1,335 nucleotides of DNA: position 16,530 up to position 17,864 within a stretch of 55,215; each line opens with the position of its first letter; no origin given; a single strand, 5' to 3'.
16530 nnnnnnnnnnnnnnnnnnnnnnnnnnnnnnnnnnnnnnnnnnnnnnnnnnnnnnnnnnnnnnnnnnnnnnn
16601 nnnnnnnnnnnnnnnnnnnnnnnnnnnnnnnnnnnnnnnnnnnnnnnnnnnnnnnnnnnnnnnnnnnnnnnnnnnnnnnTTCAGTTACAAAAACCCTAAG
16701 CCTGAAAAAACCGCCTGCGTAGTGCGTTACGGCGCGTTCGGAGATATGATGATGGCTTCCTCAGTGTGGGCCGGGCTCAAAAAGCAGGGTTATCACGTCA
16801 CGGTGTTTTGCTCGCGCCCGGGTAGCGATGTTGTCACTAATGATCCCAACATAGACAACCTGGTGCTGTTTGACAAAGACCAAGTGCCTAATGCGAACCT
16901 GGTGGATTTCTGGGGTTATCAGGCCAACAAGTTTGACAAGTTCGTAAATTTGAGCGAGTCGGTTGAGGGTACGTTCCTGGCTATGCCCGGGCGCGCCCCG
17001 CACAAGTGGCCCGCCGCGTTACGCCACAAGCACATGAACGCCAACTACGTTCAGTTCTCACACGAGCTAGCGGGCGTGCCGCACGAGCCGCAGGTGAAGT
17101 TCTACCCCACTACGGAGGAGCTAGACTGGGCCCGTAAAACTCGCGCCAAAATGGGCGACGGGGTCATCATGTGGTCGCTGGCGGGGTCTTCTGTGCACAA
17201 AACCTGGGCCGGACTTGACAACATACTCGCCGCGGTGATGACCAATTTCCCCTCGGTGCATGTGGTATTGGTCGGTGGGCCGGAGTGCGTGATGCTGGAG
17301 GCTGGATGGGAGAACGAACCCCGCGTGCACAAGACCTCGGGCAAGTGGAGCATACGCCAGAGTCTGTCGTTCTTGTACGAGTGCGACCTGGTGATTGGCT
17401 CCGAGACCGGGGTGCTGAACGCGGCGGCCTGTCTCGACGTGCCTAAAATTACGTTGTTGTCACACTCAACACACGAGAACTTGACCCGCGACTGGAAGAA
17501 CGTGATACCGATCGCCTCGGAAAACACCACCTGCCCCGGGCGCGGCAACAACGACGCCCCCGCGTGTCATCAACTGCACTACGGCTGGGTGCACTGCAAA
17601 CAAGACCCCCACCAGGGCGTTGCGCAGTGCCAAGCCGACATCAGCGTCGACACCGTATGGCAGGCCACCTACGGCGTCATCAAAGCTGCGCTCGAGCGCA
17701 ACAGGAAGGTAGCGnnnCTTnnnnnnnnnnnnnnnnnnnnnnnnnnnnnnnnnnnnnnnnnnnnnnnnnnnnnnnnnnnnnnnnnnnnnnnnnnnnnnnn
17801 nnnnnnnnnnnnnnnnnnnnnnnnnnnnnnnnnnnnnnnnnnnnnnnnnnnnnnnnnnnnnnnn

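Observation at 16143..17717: SAM-methyltransferase / GT9 glycosyltransferase fusion embedded in the head-tail operon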

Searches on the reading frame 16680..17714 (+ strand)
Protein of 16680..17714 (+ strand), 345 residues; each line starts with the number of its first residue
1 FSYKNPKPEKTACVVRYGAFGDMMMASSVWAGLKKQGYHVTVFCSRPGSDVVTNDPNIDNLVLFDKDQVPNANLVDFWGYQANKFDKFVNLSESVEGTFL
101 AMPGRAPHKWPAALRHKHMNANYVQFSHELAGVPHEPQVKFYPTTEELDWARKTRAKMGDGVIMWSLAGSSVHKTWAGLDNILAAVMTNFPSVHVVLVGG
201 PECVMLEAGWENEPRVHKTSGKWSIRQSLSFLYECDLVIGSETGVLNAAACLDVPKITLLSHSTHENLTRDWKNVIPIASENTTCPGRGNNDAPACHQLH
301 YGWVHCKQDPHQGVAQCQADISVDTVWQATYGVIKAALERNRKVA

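Call 66: search_dna_similar(query=window:16680-17714:+, collection=phages, mode=protein, max_evalue=1, max_rows=25)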
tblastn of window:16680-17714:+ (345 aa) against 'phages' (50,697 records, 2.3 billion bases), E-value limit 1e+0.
No match.

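Call 75: search_protein_representatives(protein=window:16680-17714:+)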
Query: 345 residues. Proteins with E-value up to 0.001 (for the whole library): 914; up to 1e-10: 564; up to 1e-30: 327. The best 150 are listed.
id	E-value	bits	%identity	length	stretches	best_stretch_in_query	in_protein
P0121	3.7e-137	473.4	63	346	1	1-332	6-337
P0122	7.3e-130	449.4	59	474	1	3-340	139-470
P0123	2.1e-128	444.6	58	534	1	2-341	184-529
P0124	3.3e-126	437.4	57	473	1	2-334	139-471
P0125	1.9e-118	411.9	57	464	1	3-332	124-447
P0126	4.8e-116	404.0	57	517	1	8-331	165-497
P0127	5.5e-114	397.2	57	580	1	2-339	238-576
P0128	1.2e-104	366.5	50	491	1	1-330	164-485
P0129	2.7e-102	358.7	53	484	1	3-329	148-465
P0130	6.2e-98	344.4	52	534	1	2-334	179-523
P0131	1.8e-95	336.3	46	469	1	7-334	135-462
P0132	7.4e-94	331.0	48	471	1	9-334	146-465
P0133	3.2e-93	328.9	46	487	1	4-333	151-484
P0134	6.5e-92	324.6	50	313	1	32-331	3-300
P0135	3.7e-91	322.1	50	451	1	2-334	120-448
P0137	2.6e-90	319.3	46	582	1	4-328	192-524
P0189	4.1e-65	236.5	39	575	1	6-325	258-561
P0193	6.3e-64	232.6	42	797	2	4-208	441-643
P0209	1.7e-60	221.2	35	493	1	1-339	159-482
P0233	7.6e-56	206.0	40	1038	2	8-321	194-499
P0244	1.2e-53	198.8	36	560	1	5-333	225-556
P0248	6.1e-53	196.4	37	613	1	9-330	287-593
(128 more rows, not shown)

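Call 76: search_protein_families(library=pfam, proteins=[P0122, P0125, P0131, P0137, P0189, P0193, P0233, P0248, P0209, P0244], max_evalue=0.001)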
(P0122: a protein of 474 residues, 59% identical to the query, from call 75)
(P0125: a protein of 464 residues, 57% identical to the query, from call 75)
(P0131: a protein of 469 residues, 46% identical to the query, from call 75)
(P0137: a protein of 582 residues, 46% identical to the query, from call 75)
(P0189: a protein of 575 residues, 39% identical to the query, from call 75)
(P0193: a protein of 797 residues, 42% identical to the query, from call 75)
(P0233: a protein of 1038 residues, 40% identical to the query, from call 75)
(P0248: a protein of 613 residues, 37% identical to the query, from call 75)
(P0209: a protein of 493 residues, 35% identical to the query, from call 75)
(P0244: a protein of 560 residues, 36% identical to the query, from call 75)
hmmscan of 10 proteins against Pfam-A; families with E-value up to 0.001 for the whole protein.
P0122 (474 aa): 1 family
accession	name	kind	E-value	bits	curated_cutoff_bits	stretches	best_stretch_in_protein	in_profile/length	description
PF08241.18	Methyltransf_11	-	3.5e-07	31.2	21.2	1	39-91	44-95/95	Methyltransferase domain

P0125 (464 aa): 1 family
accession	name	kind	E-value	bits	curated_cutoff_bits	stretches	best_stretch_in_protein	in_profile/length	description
PF01075.23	Glyco_transf_9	-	5.2e-05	23.1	22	1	244-411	68-236/247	Glycosyltransferase family 9 (heptosyltransferase)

P0131 (469 aa): 0 families

P0137 (582 aa): 3 families
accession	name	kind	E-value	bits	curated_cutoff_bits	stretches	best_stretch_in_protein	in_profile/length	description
PF08241.18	Methyltransf_11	-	2.1e-09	38.3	21.2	1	29-115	1-95/95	Methyltransferase domain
PF13489.12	Methyltransf_23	-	1.3e-05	25.4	27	1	22-119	20-120/164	Methyltransferase domain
PF13649.12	Methyltransf_25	-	1.9e-05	25.7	27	1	64-111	51-97/97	Methyltransferase domain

P0189 (575 aa): 2 families
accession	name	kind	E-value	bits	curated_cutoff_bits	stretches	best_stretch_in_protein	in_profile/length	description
PF05050.19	Methyltransf_21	-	3.4e-17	63.5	22.7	1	40-194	1-173/173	Methyltransferase FkbM domain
PF01135.25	PCMT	-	1.4e-05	25.5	20.3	1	26-91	67-130/210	Protein-L-isoaspartate(D-aspartate) O-methyltransferase (PCMT)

P0193 (797 aa): 7 families
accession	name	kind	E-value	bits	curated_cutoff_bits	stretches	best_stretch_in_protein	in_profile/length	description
PF05050.19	Methyltransf_21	-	1.8e-17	64.5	22.7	1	52-202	1-172/173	Methyltransferase FkbM domain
PF08241.18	Methyltransf_11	-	2.6e-12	47.6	21.2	1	304-367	29-95/95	Methyltransferase domain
PF13489.12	Methyltransf_23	-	3.2e-09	37.2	27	1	287-374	22-123/164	Methyltransferase domain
PF13649.12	Methyltransf_25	-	3.9e-09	37.5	27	0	50-105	1-57/97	Methyltransferase domain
PF08242.18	Methyltransf_12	-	5.7e-06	27.4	30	1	328-365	64-98/98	Methyltransferase domain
PF13847.12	Methyltransf_31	-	8.8e-06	25.9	27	0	327-369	69-111/145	Methyltransferase domain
PF02475.24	TRM5-TYW2_MTfase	-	5.8e-05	23.5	28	1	34-96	24-88/164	TRM5/TYW2 methyltransferase domain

P0233 (1038 aa): 2 families
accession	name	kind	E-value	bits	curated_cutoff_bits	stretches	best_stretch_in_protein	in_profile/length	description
PF05050.19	Methyltransf_21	-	6.8e-05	23.5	22.7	1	824-953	1-128/173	Methyltransferase FkbM domain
PF08241.18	Methyltransf_11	-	0.00029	21.9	21.2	1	64-104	55-95/95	Methyltransferase domain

P0248 (613 aa): 2 families
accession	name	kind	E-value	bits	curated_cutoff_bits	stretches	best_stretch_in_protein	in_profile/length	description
PF05050.19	Methyltransf_21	-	2e-18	67.5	22.7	1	52-216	1-173/173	Methyltransferase FkbM domain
PF01075.23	Glyco_transf_9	-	0.00076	19.3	22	0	403-549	70-225/247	Glycosyltransferase family 9 (heptosyltransferase)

P0209 (493 aa): 1 family
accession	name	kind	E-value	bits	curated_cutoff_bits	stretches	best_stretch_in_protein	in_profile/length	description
PF08241.18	Methyltransf_11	-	1.4e-08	35.7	21.2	1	44-94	41-94/95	Methyltransferase domain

P0244 (560 aa): 3 families
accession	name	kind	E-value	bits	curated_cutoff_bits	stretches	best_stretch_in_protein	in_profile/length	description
PF08241.18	Methyltransf_11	-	1.8e-06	28.9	21.2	1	94-148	44-95/95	Methyltransferase domain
PF13489.12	Methyltransf_23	-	0.00024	21.3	27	1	58-161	13-124/164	Methyltransferase domain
PF01075.23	Glyco_transf_9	-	0.00055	19.8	22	0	380-505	103-224/247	Glycosyltransferase family 9 (heptosyltransferase)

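Call 90: find_homologous_proteins(query=P0189, max_evalue=1e-20)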
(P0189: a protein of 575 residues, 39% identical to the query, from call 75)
Query P0189 (575 aa): 115 proteins with E <= 1e-20 among 8000 candidates.
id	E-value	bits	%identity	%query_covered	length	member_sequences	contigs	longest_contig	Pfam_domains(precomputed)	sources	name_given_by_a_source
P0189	0.0e+0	1345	100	100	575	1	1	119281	PF05050.20,PF01135.26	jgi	-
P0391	5.7e-237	806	61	100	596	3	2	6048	PF05050.20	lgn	-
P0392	3.8e-144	499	45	97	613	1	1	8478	PF05050.20,PF02475.24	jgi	jgi:FkbM family methyltransferase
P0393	1.5e-143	497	44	99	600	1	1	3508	PF05050.20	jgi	-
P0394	1.7e-139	484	44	98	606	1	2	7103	PF05050.20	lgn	-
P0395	1.9e-130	454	44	100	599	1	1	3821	PF05050.20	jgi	-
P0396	3.2e-130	453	43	99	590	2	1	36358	PF05050.20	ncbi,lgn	-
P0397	5.3e-128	446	43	99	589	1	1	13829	PF05050.20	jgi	-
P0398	9.8e-104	366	36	98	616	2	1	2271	PF05050.20,PF02475.24,PF01075.24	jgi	jgi:FkbM family methyltransferase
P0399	3.3e-86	308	48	54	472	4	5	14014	PF08241.19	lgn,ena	-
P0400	1.3e-80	290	45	54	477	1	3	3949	PF08241.19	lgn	-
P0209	3.9e-78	281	44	54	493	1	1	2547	PF08241.19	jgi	jgi:ADP-heptose:LPS heptosyltransferase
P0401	2.4e-76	275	30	99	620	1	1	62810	PF05050.20,PF02475.24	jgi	jgi:FkbM family methyltransferase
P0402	2.6e-74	269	39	62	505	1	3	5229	PF13847.13,PF13489.13,PF13649.13,PF08241.19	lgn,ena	-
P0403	4.3e-73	265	50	43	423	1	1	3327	PF19662.5,PF05050.20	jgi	jgi:FkbM family methyltransferase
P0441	2.2e-62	229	47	43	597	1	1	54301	PF05050.20,PF01075.24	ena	-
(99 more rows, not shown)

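Call 91: find_encoding_contigs(protein=P0189, flank=8000, max_places=2)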
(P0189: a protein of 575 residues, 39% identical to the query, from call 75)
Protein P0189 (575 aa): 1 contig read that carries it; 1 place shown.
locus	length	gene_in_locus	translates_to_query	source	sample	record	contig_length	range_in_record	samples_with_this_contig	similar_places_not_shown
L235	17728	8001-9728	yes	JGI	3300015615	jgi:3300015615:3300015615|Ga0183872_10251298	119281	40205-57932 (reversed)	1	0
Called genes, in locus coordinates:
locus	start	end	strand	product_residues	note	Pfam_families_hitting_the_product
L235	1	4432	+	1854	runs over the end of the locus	-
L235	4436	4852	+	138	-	-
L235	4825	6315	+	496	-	-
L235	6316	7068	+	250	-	-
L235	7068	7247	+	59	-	-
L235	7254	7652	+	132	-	-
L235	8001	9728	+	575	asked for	PF01135:PCMT (weak), PF05050:Methyltransf_21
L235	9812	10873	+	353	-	-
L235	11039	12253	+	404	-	PF13252:Phage_capsid_3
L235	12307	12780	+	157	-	-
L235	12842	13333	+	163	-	-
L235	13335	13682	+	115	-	PF24175:SU10_adaptor (faint)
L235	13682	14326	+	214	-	PF24175:SU10_adaptor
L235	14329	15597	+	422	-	-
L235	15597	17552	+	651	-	-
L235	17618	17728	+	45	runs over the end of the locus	-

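Call 92: find_encoding_contigs(protein=P0396, flank=8000, max_places=2)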
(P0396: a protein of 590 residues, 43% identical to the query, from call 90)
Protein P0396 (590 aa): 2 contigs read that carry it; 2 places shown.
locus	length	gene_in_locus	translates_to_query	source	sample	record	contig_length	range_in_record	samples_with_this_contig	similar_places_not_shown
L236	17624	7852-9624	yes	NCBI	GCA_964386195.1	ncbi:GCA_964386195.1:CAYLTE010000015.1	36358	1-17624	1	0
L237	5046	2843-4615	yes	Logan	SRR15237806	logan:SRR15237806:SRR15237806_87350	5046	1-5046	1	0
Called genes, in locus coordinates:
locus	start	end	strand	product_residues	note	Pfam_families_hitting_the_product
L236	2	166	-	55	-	?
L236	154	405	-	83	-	PF22253:DUF6948 (weak)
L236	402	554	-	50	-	-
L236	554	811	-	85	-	-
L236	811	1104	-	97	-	-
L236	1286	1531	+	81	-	PF15943:YdaS_toxin (weak)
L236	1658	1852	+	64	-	-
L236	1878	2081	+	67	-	-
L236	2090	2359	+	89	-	-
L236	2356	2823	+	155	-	-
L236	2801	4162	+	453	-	PF05272:VapE-like_dom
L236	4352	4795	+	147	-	-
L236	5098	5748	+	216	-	-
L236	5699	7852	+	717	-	PF05876:GpA_ATPase, PF20454:GpA_nuclease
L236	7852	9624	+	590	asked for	PF05050:Methyltransf_21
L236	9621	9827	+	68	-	-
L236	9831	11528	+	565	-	PF05136:Phage_portal_2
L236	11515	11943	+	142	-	-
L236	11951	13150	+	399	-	-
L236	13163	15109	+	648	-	PF10124:Mu-like_gpT (faint), PF25209:Phage_capsid_4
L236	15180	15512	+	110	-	PF09956:Phage_cement_2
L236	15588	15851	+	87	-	PF05354:Phage_attach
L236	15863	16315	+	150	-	-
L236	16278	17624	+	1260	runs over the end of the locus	PF17963:Big_9 (faint)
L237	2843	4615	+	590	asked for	PF05050:Methyltransf_21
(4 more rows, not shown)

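Call 93: find_encoding_contigs(protein=P0401, flank=8000, max_places=1)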
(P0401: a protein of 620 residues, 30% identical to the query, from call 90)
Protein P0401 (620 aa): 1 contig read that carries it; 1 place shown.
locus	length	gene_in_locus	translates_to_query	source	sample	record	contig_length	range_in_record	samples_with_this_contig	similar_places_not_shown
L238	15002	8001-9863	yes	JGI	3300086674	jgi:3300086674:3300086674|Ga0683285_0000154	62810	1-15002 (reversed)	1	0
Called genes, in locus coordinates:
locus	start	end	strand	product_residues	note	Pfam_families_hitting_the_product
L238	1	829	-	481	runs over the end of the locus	-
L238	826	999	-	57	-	-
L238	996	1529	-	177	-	-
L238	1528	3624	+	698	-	PF23899:SU10_portal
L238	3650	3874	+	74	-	-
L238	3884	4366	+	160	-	-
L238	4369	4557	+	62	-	-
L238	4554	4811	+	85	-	-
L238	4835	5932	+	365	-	-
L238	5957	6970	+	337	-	PF25209:Phage_capsid_4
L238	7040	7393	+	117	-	-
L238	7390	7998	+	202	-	-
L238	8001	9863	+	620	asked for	PF02475:TRM5-TYW2_MTfase (weak), PF05050:Methyltransf_21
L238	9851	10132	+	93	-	-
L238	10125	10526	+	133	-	PF23140:Gp80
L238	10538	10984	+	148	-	-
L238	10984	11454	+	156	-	-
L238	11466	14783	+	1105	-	PF13385:Laminin_G_3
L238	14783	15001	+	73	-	?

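Call 94: find_encoding_contigs(protein=P0441, flank=8000, max_places=1)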
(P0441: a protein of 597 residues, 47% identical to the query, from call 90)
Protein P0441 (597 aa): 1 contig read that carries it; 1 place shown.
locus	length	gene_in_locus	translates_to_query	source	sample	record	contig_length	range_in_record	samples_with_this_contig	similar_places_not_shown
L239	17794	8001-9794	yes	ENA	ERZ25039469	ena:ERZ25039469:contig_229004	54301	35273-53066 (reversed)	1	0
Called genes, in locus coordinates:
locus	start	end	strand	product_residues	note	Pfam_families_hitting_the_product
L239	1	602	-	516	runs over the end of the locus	PF14371:DUF4412 (faint)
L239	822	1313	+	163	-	PF07638:Sigma70_ECF, PF08281:Sigma70_r4_2, PF04545:Sigma70_r4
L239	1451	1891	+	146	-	-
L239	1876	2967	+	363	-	PF01979:Amidohydro_1, PF07969:Amidohydro_3 (weak)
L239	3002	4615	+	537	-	PF17900:Peptidase_M1_N, PF01433:Peptidase_M1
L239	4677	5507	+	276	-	PF00135:COesterase, PF20434:BD-FAE, PF07859:Abhydrolase_3, PF12697:Abhydrolase_6 (weak)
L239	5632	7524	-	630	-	PF22842:Pel9A-like_beta_helix, PF13229:Beta_helix, PF17957:Big_7, PF19077:Big_13 (faint), PF17957:Big_7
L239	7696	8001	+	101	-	PF07862:Nif11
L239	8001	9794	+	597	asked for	PF01075:Glyco_transf_9, PF05050:Methyltransf_21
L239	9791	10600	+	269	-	PF05721:PhyH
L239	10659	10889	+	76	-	-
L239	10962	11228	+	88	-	-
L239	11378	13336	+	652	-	PF05378:Hydant_A_N, PF01968:Hydantoinase_A, PF19278:Hydant_A_C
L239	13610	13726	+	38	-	-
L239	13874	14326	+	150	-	PF02538:Hydantoinase_B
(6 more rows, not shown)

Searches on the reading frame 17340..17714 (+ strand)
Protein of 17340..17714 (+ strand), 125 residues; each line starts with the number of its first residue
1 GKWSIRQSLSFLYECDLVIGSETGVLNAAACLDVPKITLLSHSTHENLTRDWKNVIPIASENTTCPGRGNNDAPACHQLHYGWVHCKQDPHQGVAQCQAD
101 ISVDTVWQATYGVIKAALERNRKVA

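Call 35: search_solved_structures(query=window:17340-17714:+, max_evalue=10, show_alignments=5)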
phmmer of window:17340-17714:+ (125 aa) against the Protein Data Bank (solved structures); distinct sequences matched with E-value up to 10: 0.
